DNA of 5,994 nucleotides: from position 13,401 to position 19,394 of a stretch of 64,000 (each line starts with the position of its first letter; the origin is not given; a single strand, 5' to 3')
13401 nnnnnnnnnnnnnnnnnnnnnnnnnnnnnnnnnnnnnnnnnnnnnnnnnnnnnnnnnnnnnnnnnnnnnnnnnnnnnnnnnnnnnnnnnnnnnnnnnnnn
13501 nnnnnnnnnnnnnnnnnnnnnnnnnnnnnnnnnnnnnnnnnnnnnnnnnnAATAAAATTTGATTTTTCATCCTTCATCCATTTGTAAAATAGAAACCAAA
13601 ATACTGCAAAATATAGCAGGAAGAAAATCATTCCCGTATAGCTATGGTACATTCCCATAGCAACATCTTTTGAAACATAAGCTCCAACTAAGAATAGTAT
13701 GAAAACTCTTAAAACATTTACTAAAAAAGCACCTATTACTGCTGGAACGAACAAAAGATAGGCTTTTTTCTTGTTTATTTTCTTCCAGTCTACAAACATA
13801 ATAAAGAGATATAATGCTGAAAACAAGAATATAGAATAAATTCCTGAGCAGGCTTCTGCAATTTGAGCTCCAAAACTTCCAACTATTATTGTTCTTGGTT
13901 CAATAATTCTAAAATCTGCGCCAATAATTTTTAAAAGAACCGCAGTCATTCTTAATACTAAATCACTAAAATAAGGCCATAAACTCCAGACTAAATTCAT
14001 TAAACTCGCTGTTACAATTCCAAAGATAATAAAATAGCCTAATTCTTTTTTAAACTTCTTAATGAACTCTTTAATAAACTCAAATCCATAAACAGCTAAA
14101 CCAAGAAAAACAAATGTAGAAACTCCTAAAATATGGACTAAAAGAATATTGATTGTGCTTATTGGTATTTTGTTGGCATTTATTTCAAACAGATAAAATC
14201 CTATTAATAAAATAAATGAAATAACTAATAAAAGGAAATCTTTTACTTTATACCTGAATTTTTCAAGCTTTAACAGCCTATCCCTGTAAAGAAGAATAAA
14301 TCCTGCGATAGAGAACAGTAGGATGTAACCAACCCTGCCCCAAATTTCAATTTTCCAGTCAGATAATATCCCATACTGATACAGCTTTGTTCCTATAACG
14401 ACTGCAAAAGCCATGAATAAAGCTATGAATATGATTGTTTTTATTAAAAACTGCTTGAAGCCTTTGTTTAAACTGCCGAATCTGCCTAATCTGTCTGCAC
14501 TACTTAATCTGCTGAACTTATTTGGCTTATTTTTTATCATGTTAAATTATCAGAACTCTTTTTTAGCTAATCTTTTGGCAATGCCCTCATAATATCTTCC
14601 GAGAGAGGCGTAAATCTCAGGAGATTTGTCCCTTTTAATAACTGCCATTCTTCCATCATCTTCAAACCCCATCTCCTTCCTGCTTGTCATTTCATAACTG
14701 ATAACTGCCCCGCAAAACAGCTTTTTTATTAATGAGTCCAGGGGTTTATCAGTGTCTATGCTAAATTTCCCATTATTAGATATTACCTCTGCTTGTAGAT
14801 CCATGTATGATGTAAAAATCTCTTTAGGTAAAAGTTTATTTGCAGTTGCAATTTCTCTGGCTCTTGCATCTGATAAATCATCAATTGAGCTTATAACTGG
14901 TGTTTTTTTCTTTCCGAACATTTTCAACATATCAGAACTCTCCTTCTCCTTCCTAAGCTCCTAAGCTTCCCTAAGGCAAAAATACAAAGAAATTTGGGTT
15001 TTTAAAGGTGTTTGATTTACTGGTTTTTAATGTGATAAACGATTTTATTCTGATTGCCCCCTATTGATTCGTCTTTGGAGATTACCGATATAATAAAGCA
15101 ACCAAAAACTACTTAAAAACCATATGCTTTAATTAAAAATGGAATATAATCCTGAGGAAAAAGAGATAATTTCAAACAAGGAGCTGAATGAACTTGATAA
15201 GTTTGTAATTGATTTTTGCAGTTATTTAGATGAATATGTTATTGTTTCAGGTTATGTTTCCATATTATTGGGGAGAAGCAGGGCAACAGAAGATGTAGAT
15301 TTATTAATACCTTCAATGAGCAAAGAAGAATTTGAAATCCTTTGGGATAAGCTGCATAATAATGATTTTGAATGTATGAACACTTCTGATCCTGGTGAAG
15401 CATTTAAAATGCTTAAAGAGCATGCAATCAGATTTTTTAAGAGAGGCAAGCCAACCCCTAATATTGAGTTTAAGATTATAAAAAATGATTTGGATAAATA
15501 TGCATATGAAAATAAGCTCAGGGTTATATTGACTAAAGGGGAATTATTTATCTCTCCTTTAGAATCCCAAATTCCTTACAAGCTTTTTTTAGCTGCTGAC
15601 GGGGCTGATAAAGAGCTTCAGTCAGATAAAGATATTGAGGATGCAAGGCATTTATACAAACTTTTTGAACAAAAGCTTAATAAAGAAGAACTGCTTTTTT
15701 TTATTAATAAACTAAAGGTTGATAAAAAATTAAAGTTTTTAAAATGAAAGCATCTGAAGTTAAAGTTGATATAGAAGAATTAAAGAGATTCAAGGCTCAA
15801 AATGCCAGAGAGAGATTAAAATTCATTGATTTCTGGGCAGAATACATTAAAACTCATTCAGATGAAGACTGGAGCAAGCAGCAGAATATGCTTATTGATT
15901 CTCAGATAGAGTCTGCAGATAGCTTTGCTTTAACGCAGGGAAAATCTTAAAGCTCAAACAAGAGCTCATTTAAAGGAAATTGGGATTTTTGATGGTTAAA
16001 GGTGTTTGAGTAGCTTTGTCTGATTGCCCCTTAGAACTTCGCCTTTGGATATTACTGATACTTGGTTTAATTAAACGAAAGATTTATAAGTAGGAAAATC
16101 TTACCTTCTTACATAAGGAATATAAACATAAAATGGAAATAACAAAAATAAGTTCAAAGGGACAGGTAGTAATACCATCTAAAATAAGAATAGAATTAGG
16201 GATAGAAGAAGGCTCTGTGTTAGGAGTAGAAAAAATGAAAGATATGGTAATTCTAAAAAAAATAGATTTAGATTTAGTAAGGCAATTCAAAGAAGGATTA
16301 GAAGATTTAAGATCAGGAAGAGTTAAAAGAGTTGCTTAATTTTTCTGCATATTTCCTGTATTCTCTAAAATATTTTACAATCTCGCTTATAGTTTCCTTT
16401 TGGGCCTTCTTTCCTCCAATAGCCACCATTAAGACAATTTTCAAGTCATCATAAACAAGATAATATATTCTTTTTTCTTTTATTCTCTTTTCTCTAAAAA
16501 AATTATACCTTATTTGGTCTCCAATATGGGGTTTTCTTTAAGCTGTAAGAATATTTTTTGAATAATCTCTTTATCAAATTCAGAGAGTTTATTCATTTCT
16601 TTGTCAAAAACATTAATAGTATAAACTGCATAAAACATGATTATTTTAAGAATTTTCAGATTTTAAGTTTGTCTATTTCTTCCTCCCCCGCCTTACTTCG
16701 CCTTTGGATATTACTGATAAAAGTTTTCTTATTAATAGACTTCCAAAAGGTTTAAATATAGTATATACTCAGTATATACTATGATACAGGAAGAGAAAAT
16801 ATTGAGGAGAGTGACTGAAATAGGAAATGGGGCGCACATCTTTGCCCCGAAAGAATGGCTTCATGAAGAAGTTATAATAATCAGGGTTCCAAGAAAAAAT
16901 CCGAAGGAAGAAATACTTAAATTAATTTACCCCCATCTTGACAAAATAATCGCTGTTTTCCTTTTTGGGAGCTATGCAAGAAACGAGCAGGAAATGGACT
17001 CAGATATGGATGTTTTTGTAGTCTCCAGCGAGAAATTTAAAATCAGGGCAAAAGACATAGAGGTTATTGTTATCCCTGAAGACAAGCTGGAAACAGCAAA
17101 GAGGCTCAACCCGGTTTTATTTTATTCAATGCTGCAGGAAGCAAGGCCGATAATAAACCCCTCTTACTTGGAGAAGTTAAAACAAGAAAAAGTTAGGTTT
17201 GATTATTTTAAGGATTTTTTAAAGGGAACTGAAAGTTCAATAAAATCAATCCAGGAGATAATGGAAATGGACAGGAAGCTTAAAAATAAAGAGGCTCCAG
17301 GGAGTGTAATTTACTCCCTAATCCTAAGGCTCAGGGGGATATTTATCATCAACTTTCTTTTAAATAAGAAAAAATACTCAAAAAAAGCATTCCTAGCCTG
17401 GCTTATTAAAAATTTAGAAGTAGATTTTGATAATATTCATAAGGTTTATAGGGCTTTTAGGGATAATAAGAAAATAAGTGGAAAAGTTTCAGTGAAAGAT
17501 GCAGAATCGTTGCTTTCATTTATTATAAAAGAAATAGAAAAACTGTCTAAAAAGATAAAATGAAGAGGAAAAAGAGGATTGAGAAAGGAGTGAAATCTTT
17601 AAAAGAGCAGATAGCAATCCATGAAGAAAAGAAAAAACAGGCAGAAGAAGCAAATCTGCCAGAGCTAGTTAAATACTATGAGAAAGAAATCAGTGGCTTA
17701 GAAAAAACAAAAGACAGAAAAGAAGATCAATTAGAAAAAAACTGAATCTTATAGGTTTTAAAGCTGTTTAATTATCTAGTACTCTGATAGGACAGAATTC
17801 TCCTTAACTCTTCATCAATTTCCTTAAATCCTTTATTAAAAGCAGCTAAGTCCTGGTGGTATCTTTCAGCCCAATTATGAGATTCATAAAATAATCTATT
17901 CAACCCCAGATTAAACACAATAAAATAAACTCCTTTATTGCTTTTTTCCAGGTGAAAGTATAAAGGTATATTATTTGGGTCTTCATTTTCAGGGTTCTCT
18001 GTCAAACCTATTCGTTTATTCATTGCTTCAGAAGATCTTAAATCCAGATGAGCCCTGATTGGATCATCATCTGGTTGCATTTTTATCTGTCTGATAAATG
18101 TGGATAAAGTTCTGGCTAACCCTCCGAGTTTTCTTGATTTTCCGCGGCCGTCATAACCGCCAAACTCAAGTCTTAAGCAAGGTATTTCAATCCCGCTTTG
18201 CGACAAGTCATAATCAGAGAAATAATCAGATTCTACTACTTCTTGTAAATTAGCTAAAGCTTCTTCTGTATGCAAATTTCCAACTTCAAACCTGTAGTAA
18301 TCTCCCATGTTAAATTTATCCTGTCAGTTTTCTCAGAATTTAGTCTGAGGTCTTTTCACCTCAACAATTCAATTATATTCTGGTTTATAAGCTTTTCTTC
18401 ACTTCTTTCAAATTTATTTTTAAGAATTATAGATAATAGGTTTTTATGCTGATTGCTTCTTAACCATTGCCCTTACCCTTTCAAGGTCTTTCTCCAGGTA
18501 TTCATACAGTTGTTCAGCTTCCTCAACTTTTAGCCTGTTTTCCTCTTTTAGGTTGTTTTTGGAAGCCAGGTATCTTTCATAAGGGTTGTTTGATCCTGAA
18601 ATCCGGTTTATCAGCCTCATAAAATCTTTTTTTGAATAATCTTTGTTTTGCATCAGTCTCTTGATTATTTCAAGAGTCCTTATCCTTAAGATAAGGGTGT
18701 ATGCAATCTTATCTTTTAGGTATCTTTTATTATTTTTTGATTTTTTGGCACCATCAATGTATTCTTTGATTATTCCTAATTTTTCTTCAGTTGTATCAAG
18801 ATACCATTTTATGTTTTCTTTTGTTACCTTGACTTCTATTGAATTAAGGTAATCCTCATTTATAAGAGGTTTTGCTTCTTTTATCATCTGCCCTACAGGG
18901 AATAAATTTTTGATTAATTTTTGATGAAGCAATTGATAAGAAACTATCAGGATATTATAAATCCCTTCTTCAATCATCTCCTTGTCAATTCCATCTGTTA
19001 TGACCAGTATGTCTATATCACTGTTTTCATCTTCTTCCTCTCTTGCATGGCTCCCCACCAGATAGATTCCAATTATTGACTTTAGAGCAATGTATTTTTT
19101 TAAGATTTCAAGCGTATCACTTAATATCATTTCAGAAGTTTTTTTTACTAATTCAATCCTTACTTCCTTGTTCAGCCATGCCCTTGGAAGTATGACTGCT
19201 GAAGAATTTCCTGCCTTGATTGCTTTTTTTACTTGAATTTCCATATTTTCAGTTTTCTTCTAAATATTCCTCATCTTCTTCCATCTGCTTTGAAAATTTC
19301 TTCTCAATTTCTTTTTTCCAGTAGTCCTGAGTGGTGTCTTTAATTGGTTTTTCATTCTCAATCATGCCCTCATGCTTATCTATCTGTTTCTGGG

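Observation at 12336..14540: Exosortase/archaeosortase-type domain fused in-frame to a Wzx-type polysaccharide flippase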

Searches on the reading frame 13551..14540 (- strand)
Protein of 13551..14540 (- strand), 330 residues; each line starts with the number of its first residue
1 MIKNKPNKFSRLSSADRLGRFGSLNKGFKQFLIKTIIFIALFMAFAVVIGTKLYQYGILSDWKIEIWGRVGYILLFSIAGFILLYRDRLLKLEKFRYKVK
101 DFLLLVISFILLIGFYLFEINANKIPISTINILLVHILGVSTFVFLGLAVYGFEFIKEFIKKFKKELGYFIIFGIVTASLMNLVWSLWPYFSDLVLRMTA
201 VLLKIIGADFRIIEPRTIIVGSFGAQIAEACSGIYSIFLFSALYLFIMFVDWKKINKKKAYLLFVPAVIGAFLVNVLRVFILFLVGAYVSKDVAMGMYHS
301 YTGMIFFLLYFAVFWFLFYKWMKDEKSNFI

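Call 26: search_protein_representatives(protein=window:13551-14540:-)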
Query: 330 residues. Proteins with E-value up to 0.001 (for the whole library): 1215; up to 1e-10: 278; up to 1e-30: 39. The best 150 are listed.
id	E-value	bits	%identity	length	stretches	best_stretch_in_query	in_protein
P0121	4.0e-85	302.8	52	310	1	25-322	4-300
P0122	2.3e-69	251.0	47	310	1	25-323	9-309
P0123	2.6e-54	201.5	42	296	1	26-323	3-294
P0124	3.4e-54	201.2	61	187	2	219-323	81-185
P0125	1.1e-46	176.5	45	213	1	135-324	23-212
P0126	1.8e-46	175.7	57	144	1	182-323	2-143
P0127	8.4e-43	163.7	40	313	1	24-324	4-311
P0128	6.5e-42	160.8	37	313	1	25-323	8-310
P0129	1.6e-41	159.5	34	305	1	29-323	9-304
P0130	8.1e-41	157.2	51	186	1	25-199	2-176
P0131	3.1e-39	152.0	38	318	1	26-323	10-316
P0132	7.0e-39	150.8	35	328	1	23-324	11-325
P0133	1.0e-37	147.0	33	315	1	30-325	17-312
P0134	3.2e-37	145.4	44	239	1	131-323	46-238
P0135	1.6e-36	143.0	30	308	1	31-323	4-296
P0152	5.1e-33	131.6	35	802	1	24-326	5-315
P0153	1.7e-32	129.9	30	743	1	33-325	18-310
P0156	1.7e-31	126.6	31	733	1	23-323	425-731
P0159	2.4e-31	126.1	33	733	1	24-324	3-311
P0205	2.1e-23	100.0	36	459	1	127-323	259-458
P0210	7.1e-23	98.2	34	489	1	137-326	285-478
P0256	2.6e-18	83.2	28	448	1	74-323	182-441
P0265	1.0e-17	81.3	31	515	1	24-323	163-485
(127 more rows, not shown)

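Call 27: search_protein_families(library=pfam, proteins=[P0152, P0153, P0156, P0159, P0205, P0210, P0265, P0256, P0121], max_evalue=0.001)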
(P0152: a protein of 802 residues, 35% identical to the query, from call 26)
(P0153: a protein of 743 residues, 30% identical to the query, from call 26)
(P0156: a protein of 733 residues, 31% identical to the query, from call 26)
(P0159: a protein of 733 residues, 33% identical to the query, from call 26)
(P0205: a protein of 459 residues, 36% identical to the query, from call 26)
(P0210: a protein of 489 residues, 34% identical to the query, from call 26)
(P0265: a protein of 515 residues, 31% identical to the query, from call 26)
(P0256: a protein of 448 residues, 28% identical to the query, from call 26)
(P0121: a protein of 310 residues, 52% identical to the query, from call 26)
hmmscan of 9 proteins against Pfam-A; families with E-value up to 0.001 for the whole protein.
P0152 (802 aa): 1 family
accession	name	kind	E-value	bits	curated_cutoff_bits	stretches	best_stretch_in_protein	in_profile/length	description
PF09721.15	Exosortase_EpsH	-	4.3e-11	43.1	25.7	1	59-304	34-248/254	Transmembrane exosortase (Exosortase_EpsH)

P0153 (743 aa): 2 families
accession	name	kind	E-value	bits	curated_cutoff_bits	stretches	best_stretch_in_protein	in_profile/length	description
PF04230.19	PS_pyruv_trans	-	7.1e-31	108.6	25.3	1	336-670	1-280/280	Polysaccharide pyruvyl transferase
PF09721.15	Exosortase_EpsH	-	1.9e-18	67.2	25.7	1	63-303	32-251/254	Transmembrane exosortase (Exosortase_EpsH)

P0156 (733 aa): 2 families
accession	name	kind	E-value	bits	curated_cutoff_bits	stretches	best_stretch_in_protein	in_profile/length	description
PF01943.22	Polysacc_synt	-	7.1e-13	49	28.2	1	16-270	3-257/274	Polysaccharide biosynthesis protein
PF09721.15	Exosortase_EpsH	-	2.6e-10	40.5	25.7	1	508-725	28-250/254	Transmembrane exosortase (Exosortase_EpsH)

P0159 (733 aa): 3 families
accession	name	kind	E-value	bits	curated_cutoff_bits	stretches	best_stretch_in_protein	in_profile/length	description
PF09721.15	Exosortase_EpsH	-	4.3e-11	43.1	25.7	1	116-306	74-252/254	Transmembrane exosortase (Exosortase_EpsH)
PF01943.22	Polysacc_synt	-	2.9e-08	33.9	28.2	1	336-534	2-199/274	Polysaccharide biosynthesis protein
PF01554.23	MatE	-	2.3e-07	31.1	24.9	1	564-701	17-161/161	MatE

P0205 (459 aa): 1 family
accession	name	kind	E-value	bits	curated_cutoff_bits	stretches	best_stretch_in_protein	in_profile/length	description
PF09721.15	Exosortase_EpsH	-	2.3e-14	53.9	25.7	1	265-453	83-251/254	Transmembrane exosortase (Exosortase_EpsH)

P0210 (489 aa): 1 family
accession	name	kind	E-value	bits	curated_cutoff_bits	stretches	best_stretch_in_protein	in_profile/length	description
PF09721.15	Exosortase_EpsH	-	1.6e-09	38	25.7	1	288-470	76-251/254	Transmembrane exosortase (Exosortase_EpsH)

P0265 (515 aa): 1 family
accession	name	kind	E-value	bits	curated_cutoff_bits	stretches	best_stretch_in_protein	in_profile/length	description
PF09721.15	Exosortase_EpsH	-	1.4e-12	48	25.7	1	219-481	24-252/254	Transmembrane exosortase (Exosortase_EpsH)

P0256 (448 aa): 2 families
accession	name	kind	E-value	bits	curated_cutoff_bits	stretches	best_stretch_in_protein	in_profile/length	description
PF09721.15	Exosortase_EpsH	-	1.5e-19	70.8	25.7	1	182-437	30-252/254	Transmembrane exosortase (Exosortase_EpsH)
PF07760.16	DUF1616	-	0.00018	21.2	31.6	1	3-60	19-91/307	Protein of unknown function (DUF1616)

P0121 (310 aa): 1 family
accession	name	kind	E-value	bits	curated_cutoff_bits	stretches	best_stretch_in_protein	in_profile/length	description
PF09721.15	Exosortase_EpsH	-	2.7e-14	53.6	25.7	1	56-295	32-250/254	Transmembrane exosortase (Exosortase_EpsH)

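Call 67: find_encoding_contigs(protein=P0156, flank=10000, max_places=2)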
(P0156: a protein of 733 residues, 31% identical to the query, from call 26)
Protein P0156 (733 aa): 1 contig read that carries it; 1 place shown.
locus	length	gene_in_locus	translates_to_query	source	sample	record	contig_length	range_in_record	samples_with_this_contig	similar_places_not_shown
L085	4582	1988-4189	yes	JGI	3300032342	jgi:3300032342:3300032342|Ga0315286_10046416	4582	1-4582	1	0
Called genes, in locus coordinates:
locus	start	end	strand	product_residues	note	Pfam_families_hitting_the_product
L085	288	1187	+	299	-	PF01596:Methyltransf_3 (faint), PF13578:Methyltransf_24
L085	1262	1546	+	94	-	-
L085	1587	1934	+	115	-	-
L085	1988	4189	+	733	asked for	PF01943:Polysacc_synt, PF09721:Exosortase_EpsH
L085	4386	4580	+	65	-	?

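Call 70: find_encoding_contigs(protein=P0121, flank=6000, max_places=1)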
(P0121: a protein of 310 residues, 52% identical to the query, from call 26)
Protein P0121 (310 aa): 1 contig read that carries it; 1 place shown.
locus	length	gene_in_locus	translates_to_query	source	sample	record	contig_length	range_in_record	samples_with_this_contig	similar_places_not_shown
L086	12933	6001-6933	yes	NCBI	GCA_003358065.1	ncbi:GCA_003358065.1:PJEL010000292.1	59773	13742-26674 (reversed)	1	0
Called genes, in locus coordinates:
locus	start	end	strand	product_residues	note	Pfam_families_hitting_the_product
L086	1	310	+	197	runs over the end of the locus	PF09335:VTT_dom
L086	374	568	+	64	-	-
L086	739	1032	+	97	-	-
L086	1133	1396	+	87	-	-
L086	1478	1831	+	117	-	-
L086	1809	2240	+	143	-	-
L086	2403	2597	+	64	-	-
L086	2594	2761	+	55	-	-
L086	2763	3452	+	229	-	PF02517:Rce1-like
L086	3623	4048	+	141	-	PF13620:CarboxypepD_reg (weak)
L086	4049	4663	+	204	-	-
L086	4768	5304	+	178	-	PF01936:NYN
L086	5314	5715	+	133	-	-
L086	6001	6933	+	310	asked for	PF09721:Exosortase_EpsH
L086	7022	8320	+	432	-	PF01943:Polysacc_synt, PF01554:MatE (weak)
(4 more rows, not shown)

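Call 71: find_encoding_contigs(protein=P0128, flank=6000, max_places=1)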
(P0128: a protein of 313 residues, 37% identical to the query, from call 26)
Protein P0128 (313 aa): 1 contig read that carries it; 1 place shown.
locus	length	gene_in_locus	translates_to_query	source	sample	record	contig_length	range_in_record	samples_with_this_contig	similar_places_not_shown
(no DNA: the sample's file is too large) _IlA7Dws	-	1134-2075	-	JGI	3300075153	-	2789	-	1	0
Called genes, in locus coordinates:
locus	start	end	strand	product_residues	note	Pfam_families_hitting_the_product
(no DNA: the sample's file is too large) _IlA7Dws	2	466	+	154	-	?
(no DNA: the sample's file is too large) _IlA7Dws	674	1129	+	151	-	-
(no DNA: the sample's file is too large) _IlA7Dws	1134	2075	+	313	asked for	PF09721:Exosortase_EpsH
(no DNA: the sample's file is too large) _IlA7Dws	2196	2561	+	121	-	PF05635:23S_rRNA_IVP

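Call 72: find_encoding_contigs(protein=P0135, flank=6000, max_places=1)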
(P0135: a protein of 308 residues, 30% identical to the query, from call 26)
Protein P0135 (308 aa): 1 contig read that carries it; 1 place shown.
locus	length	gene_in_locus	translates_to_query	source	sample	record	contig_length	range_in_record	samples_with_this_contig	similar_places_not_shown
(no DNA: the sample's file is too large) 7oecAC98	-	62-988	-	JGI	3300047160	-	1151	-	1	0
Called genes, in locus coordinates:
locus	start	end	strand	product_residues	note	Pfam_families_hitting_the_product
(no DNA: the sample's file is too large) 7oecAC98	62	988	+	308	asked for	PF09721:Exosortase_EpsH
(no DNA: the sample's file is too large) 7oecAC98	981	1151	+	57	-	?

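Call 73: find_encoding_contigs(protein=P0153, flank=6000, max_places=1)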
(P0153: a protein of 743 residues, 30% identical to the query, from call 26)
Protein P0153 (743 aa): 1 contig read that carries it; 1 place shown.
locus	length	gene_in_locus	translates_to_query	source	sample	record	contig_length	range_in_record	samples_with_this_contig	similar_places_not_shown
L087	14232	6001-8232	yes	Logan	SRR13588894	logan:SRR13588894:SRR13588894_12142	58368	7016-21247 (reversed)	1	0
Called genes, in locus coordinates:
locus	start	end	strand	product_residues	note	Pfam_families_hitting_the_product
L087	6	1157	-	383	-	PF13439:Glyco_transf_4, PF13579:Glyco_trans_4_4, PF20706:GT4-conflict (weak), PF00534:Glycos_transf_1, PF13692:Glyco_trans_1_4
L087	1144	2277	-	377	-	PF13439:Glyco_transf_4, PF13579:Glyco_trans_4_4, PF20706:GT4-conflict, PF00534:Glycos_transf_1, PF13692:Glyco_trans_1_4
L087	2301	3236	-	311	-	PF00561:Abhydrolase_1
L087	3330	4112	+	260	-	PF02557:VanY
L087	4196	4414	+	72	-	-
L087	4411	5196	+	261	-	-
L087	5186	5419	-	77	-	-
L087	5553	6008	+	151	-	-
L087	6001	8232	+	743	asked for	PF09721:Exosortase_EpsH, PF04230:PS_pyruv_trans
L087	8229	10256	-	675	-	PF12708:Pect-lyase_RHGA_epim, PF12218:End_N_terminal (faint)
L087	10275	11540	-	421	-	PF01943:Polysacc_synt (weak), PF13440:Polysacc_synt_3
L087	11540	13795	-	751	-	PF09971:DUF2206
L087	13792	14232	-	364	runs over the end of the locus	PF13439:Glyco_transf_4, PF13579:Glyco_trans_4_4, PF20706:GT4-conflict, PF00534:Glycos_transf_1, PF13692:Glyco_trans_1_4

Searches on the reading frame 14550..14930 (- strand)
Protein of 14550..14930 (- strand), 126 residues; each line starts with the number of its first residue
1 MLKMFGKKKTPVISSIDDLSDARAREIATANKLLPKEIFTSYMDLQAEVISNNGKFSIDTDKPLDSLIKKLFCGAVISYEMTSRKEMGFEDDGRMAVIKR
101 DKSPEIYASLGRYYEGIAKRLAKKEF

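Call 3: search_protein_families(library=pfam, proteins=[window:14550-14930:-], max_evalue=1)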
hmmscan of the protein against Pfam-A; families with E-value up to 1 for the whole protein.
window:14550-14930:- (126 aa): 0 families

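Call 4: search_protein_families(library=ncbifam, proteins=[window:14550-14930:-], max_evalue=1)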
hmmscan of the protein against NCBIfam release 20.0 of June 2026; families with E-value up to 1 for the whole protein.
window:14550-14930:- (126 aa): 0 families

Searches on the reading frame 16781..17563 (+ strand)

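Call 38: search_protein_families(library=pfam, proteins=[window:16781-17563:+], max_evalue=0.01)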
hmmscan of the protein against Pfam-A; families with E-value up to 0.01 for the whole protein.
window:16781-17563:+ (260 aa): 3 families
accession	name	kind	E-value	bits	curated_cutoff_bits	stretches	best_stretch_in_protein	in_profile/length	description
PF18765.7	Polbeta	-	5.9e-10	39.6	26.9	1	49-111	6-63/93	Polymerase beta, Nucleotidyltransferase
PF01909.29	NTP_transf_2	-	2.3e-09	38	21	1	52-102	10-47/93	Nucleotidyltransferase domain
PF12633.13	Adenyl_cycl_N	-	0.0096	16.3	27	0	53-89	89-125/199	Adenylate cyclase NT domain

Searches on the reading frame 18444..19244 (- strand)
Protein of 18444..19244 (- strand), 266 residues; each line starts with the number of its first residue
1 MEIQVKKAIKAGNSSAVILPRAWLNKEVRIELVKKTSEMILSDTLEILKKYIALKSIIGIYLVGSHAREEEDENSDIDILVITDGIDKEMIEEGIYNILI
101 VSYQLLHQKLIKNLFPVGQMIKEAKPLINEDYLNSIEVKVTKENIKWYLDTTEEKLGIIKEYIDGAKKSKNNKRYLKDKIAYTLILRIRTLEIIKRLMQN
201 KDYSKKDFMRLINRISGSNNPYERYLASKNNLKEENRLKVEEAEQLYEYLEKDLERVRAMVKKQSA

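Call 19: search_protein_families(library=ncbifam, proteins=[window:18444-19244:-], max_evalue=1)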
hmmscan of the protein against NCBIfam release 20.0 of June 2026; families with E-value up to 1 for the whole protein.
window:18444-19244:- (266 aa): 5 families
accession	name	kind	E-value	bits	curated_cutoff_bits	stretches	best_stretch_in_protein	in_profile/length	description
NF051895.1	anti_phage_HalB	equivalog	6.8e-08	32.4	190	1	61-141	3-84/211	anti-phage Hailong system nucleotidyltransferase HalB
NF047752.1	MntA_antitoxin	equivalog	5.9e-06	26.1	60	1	56-107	6-61/106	type VII toxin-antitoxin system MntA family adenylyltransferase antitoxin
NF012212.1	ANT_9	subfamily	1.3e-05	24.6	340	1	43-102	8-67/249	aminoglycoside nucleotidyltransferase ANT(9)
NF033496.0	DUF2080_fam_acc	subfamily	0.00097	18.7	22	1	3-30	3-30/34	DUF2080 family transposase-associated protein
NF002895.0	PRK03381.1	equivalog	0.037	12.1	631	1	33-93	36-94/782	[protein-PII] uridylyltransferase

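Call 38: search_protein_families(library=pfam, proteins=[window:18444-19244:-], max_evalue=0.01)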
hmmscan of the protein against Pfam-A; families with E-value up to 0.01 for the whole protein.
window:18444-19244:- (266 aa): 3 families
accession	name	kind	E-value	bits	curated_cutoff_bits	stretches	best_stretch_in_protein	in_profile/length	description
PF01909.29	NTP_transf_2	-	7.7e-08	33.1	21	1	48-100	8-47/93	Nucleotidyltransferase domain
PF18765.7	Polbeta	-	9.4e-07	29.4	26.9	1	48-109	3-70/93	Polymerase beta, Nucleotidyltransferase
PF05288.16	Pox_A3L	-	0.008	16.6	25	0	244-264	17-37/70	Poxvirus A3L Protein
